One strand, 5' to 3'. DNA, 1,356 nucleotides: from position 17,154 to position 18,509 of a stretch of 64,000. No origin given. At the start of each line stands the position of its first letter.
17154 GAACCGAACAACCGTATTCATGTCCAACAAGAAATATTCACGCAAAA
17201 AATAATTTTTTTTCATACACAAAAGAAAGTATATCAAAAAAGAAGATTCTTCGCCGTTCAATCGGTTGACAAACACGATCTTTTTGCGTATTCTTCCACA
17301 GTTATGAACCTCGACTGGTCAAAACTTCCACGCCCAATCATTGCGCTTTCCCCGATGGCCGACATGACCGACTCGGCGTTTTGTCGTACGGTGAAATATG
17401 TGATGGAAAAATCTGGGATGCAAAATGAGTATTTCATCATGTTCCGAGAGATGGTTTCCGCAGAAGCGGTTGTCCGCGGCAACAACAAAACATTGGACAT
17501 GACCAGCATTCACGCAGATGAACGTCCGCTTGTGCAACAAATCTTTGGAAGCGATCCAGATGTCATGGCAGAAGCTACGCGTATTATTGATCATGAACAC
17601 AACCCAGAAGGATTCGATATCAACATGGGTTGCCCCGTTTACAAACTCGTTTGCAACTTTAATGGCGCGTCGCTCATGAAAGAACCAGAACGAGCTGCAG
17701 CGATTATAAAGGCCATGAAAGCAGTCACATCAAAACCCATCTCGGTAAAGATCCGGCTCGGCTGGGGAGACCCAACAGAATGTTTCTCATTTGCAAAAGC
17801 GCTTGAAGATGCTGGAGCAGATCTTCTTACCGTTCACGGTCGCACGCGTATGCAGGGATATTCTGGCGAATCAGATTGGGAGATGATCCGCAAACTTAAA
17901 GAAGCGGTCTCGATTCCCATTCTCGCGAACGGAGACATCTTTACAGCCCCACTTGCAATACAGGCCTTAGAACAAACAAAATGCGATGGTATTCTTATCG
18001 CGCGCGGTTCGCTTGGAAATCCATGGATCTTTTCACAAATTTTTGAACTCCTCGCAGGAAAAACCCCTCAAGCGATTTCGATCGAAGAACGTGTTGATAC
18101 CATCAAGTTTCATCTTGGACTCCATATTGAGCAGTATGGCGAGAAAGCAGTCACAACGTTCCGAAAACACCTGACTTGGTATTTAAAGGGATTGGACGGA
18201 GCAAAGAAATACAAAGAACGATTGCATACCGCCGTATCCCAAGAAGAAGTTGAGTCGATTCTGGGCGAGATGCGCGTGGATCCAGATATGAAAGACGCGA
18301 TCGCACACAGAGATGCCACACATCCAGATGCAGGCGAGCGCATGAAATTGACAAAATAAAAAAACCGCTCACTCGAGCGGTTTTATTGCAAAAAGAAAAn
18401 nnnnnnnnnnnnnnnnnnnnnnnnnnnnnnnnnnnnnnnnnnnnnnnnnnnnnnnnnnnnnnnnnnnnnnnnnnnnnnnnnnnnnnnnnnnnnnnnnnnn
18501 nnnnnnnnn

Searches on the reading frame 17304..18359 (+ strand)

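Call 52: search_protein_families(library=pfam, proteins=[window:17304-18359:+], max_evalue=0.01)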
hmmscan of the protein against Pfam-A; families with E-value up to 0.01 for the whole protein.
window:17304-18359:+ (351 aa): 3 families
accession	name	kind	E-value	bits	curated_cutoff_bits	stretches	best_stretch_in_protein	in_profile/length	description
PF01207.24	Dus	-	5.7e-78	262.6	20.4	1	15-317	2-299/311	Dihydrouridine synthase (Dus)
PF03060.21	NMO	-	1.9e-05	24.7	28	1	164-214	149-204/331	Nitronate monooxygenase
PF01180.27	DHO_dh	-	0.0059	16.3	27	0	86-151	107-165/291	Dihydroorotate dehydrogenase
